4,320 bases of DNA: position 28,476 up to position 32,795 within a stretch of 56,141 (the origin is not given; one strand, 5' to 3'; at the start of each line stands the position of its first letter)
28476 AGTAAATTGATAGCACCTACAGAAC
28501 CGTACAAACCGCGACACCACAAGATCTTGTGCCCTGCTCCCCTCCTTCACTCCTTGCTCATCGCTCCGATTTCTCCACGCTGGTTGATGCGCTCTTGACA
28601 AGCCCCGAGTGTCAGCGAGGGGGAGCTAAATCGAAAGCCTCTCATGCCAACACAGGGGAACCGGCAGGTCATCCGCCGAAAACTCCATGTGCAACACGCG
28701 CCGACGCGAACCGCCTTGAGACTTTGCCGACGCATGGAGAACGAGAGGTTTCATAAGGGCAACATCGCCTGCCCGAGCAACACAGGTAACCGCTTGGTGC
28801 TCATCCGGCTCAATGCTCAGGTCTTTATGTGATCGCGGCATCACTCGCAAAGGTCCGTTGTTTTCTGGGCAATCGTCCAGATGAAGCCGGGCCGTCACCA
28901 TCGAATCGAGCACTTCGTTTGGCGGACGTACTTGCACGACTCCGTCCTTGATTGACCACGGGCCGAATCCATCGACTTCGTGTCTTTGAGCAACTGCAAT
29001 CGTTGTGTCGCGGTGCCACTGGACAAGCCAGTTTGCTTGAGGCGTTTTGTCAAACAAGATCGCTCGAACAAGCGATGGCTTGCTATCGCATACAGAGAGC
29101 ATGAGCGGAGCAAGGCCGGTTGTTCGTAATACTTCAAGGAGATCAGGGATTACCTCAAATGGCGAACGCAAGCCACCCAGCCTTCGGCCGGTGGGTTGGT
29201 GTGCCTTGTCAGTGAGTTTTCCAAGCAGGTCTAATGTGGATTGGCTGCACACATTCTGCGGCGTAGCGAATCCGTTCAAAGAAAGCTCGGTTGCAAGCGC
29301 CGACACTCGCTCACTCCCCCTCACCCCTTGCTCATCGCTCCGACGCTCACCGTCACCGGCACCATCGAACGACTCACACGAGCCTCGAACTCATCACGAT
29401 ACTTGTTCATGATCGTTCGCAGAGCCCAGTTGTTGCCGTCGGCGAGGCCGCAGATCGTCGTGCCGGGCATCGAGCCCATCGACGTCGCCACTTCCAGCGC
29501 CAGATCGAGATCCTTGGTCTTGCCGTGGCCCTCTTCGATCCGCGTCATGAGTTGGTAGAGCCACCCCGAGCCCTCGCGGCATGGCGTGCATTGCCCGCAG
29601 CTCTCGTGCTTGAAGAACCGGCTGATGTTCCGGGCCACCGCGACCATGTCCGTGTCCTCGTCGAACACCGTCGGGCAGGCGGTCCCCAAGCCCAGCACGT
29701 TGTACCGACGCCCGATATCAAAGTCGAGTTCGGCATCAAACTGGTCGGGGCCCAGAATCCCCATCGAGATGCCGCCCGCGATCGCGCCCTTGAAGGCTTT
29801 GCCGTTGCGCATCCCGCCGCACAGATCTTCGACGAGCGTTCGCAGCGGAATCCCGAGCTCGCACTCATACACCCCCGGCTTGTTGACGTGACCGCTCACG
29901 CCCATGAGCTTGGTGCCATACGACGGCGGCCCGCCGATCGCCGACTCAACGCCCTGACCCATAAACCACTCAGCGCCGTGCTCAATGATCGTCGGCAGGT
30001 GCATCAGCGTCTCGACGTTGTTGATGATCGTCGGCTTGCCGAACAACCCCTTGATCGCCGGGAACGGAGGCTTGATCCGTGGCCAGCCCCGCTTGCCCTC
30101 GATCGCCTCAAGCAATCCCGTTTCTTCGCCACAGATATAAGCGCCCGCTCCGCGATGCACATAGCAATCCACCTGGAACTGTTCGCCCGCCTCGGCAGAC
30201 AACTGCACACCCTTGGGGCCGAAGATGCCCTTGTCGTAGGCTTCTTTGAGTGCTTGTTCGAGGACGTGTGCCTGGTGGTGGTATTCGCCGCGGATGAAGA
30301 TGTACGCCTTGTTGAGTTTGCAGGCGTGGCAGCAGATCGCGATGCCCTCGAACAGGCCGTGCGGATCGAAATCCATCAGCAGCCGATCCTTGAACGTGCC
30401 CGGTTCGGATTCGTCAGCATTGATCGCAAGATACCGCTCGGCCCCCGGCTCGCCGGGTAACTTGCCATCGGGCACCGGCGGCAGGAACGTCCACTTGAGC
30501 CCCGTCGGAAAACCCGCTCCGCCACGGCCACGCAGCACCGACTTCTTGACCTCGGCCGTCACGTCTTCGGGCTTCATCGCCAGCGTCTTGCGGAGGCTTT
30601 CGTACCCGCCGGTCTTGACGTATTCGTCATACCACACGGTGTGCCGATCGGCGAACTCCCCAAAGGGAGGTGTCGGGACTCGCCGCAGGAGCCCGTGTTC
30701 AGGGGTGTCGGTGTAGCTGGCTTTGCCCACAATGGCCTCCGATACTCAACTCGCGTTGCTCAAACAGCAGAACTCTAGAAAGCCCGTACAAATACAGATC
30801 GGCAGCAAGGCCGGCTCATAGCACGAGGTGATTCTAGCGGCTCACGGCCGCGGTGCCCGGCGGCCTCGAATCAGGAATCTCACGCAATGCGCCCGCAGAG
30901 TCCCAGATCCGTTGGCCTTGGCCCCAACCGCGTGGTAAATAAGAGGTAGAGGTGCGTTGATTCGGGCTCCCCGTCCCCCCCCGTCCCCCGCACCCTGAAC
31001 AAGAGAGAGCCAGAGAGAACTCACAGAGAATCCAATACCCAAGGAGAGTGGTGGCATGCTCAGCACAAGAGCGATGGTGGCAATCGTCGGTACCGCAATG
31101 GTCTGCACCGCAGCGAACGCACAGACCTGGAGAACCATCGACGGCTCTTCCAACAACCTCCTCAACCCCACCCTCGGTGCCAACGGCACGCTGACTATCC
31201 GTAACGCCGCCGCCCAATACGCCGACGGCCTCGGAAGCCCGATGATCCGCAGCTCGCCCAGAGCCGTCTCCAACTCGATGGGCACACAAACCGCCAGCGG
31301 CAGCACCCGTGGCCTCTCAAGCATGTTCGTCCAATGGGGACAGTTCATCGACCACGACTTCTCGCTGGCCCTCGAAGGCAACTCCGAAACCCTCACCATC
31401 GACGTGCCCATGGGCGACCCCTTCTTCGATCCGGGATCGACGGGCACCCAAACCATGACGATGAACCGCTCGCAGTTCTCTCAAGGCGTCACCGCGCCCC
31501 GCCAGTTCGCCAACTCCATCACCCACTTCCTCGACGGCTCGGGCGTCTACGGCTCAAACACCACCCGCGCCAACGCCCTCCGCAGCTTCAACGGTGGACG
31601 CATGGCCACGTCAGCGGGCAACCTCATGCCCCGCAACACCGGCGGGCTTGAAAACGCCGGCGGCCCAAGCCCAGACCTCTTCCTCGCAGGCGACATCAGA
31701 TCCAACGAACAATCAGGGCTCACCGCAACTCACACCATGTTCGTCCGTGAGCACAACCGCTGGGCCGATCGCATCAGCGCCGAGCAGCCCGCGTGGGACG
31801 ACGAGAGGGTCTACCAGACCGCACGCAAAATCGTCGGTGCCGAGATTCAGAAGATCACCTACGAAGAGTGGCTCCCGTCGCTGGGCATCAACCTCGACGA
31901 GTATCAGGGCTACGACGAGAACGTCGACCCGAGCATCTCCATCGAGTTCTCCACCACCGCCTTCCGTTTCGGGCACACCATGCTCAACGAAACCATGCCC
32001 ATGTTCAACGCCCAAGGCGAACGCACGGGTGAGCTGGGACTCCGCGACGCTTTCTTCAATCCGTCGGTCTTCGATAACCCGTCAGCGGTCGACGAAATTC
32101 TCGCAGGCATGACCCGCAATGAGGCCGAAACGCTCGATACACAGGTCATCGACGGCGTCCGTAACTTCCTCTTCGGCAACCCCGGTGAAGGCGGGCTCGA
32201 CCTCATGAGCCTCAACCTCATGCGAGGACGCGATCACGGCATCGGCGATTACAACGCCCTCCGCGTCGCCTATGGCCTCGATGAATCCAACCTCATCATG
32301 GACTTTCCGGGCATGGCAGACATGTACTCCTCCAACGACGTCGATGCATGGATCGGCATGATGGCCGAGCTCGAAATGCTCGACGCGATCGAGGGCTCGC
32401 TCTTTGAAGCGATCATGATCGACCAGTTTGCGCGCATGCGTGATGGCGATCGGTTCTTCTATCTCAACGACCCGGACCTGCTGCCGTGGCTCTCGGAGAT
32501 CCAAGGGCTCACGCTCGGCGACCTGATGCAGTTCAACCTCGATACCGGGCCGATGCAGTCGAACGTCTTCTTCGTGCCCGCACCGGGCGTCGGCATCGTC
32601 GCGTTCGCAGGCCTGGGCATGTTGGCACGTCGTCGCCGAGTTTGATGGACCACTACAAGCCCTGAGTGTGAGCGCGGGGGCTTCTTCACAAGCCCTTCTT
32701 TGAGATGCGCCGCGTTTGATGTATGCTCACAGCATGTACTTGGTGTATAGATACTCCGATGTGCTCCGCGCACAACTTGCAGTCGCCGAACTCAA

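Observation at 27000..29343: Low-GC islet carrying a class II Fic enzyme and a PhyH-type dioxygenase: candidate novel two-gene module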

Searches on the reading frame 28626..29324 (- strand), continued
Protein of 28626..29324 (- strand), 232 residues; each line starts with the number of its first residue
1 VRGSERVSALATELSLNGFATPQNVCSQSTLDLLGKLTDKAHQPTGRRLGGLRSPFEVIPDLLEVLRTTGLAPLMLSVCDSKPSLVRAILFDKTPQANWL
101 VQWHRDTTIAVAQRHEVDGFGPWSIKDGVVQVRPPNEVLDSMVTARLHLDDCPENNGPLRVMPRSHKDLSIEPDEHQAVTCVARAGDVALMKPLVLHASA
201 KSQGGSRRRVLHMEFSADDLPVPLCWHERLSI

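Call 60: fold_search(model_id=the predicted structure, library=pdb)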
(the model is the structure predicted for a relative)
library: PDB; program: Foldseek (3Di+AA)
matches with E <= 10: 1744; with E <= 0.001: 421
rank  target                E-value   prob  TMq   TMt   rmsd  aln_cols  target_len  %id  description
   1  9ci4                  3.6e-12  1.00  0.70  0.64   3.9       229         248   18  Crystal structure of Fe/2-OG dependent dioxygenase MysH (Apo form) (released 2026-03-18)
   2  9c9n                  6.0e-12  1.00  0.69  0.60   3.8       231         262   17  Crystal structure of Fe/2-OG dependent dioxygenase MysH in complex with nickel and succinate (released 2025-10-08)
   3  7vbr_A                6.1e-11  1.00  0.66  0.63   5.8       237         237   18  Fe(II)/(alpha)ketoglutarate-dependent dioxygenase TlxI (released 2022-04-20)
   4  9j1h_B                8.6e-11  1.00  0.64  0.52   5.4       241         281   18  The binary complex structure of F2Y224-FtmOx1 mutant with alpha-ketoglutarate (released 2025-03-19)
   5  5ep9_A                9.6e-11  1.00  0.66  0.59   4.1       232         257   16  Crystal structure of the non-heme alpha ketoglutarate dependent epimerase SnoN from nogalamycin biosynthesis (released 2016-05-11)
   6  7vbr_D                9.6e-11  1.00  0.66  0.63   5.0       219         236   17  Fe(II)/(alpha)ketoglutarate-dependent dioxygenase TlxI (released 2022-04-20)
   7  5epa_F                1.1e-10  1.00  0.68  0.62   5.3       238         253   15  Crystal structure of non-heme alpha ketoglutarate dependent carbocyclase SnoK from nogalamycin biosynthesis (released 2016-05-11)
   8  5epa_A                1.9e-10  1.00  0.71  0.63   5.9       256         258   14  Crystal structure of non-heme alpha ketoglutarate dependent carbocyclase SnoK from nogalamycin biosynthesis (released 2016-05-11)
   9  7dt0_H                2.1e-10  1.00  0.70  0.66   5.0       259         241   16  Proline hydroxylase H11-N101I mutant (released 2022-01-12)
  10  4xca_B                2.7e-10  1.00  0.62  0.58   8.5       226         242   13  Crystal Structure of HygX from Streptomyces hygroscopicus with nickel and 2-oxoglutarate bound (released 2015-08-05)
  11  7vbr_C                2.8e-10  1.00  0.66  0.63   5.2       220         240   16  Fe(II)/(alpha)ketoglutarate-dependent dioxygenase TlxI (released 2022-04-20)
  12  5ep9_C                3.3e-10  1.00  0.65  0.61   5.3       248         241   17  Crystal structure of the non-heme alpha ketoglutarate dependent epimerase SnoN from nogalamycin biosynthesis (released 2016-05-11)
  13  5ep9_B                3.3e-10  1.00  0.65  0.58   6.0       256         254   18  Crystal structure of the non-heme alpha ketoglutarate dependent epimerase SnoN from nogalamycin biosynthesis (released 2016-05-11)
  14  7de0_A                3.5e-10  1.00  0.68  0.55   4.4       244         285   19  Crystal structure of FtmOx1 Y224F mutation (released 2021-11-10)
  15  6oxh_A                3.7e-10  1.00  0.68  0.55   4.0       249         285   18  X-ray crystal structure of His-tagged Y140F FtmOx1 bound to Fe(II) and 2-oxoglutarate (released 2019-07-03)
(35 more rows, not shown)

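Call 64: search_protein_families(library=pfam, proteins=[L001:12306-13481:+, L001:7595-8275:+], max_evalue=5)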
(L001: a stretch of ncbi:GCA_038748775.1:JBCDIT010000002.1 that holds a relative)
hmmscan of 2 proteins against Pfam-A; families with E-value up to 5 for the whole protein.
L001:12306-13481:+ (392 aa): 1 family
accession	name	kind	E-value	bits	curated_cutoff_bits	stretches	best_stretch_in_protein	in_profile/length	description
PF19649.4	DUF6152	-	0.0075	16.8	27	1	220-284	15-80/98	Family of unknown function (DUF6152)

L001:7595-8275:+ (227 aa): 1 family
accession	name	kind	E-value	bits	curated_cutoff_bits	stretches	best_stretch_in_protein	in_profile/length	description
PF14476.11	Chloroplast_duf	-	0.16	11.4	25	1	24-66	46-87/320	Petal formation-expressed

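Call 69: find_encoding_contigs(protein=P0125, flank=5000, max_places=2)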
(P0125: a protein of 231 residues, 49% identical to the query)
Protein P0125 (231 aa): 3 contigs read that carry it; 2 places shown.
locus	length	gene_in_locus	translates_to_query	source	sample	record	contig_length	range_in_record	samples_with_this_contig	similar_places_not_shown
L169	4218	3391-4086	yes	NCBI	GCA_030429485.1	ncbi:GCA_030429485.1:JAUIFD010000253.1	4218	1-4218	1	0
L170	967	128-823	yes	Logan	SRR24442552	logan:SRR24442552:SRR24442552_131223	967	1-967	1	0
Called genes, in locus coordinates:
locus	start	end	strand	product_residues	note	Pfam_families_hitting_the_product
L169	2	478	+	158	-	?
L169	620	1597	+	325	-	-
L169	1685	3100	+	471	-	PF01512:Complex1_51K, PF10531:SLBB, PF22461:SLBB_2 (weak), PF10589:NADH_4Fe-4S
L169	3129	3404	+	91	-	-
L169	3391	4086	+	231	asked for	PF05721:PhyH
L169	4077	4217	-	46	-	?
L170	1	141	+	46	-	?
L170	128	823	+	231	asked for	PF05721:PhyH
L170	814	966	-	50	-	?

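Call 70: find_encoding_contigs(protein=P0127, flank=5000, max_places=1)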
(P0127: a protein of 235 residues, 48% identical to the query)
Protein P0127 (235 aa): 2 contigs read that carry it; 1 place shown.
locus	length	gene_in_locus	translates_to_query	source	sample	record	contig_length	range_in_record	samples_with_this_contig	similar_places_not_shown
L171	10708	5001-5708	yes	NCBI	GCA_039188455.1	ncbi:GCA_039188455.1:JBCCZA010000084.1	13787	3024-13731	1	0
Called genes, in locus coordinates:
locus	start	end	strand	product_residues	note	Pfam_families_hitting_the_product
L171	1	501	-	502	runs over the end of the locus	PF00884:Sulfatase, PF01663:Phosphodiest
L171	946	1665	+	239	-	PF00932:LTD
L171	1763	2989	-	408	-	PF03616:Glt_symporter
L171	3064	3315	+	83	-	-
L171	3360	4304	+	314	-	PF23678:YqhI, PF01738:DLH, PF00326:Peptidase_S9 (faint)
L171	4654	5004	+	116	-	-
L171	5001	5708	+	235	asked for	PF05721:PhyH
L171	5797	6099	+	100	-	-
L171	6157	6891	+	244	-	PF03306:AAL_decarboxy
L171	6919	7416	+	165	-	PF03190:Thioredox_DsbH, PF13899:Thioredoxin_7, PF13098:Thioredoxin_2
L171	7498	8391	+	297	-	PF01545:Cation_efflux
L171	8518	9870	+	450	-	-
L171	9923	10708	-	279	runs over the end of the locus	PF03971:IDH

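Call 71: find_encoding_contigs(protein=P0139, flank=5000, max_places=1)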
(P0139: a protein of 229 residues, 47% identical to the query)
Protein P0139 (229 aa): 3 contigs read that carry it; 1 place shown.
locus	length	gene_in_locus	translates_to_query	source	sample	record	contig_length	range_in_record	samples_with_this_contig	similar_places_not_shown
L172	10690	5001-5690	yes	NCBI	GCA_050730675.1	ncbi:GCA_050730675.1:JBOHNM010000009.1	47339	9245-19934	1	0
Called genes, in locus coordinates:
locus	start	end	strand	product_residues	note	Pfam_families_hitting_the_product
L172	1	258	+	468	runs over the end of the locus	PF07228:SpoIIE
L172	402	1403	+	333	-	-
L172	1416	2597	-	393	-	PF14520:HHH_5 (weak), PF02481:DNA_processg_A, PF18306:LDcluster4 (faint), PF17782:WHD_DprA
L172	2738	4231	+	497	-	PF08486:SpoIID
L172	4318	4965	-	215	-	PF01613:Flavin_Reduct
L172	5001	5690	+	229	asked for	PF05721:PhyH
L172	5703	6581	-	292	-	PF08327:AHSA1, PF10604:Polyketide_cyc2, PF08327:AHSA1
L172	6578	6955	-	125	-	PF12840:HTH_20, PF01022:HTH_5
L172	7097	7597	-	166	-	PF07963:N_methyl (weak), PF12019:GspH (weak)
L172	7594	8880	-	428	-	-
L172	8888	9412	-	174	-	-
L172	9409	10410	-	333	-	-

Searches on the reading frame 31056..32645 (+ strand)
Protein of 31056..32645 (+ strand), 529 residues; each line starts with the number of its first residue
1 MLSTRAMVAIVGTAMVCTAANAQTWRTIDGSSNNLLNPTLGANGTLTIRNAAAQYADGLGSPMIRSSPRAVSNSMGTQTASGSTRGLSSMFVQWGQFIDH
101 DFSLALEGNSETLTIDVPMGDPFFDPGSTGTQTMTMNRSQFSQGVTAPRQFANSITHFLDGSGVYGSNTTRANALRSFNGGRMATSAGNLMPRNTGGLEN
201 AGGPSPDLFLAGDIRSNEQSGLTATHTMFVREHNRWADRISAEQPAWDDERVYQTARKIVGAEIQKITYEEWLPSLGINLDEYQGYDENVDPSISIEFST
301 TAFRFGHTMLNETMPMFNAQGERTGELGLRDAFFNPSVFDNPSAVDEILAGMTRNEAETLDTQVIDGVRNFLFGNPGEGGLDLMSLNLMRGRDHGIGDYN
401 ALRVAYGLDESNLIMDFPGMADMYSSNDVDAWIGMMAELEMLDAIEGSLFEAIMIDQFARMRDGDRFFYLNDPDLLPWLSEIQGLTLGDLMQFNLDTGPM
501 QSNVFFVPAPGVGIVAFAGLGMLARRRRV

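Call 73: search_protein_families(library=pfam, proteins=[window:31056-32645:+], max_evalue=0.001)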
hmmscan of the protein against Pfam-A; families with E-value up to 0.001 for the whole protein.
window:31056-32645:+ (529 aa): 1 family
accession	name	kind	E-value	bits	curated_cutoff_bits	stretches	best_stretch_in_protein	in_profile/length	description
PF03098.20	An_peroxidase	-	1.4e-135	453.3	25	1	26-505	2-530/530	Animal haem peroxidase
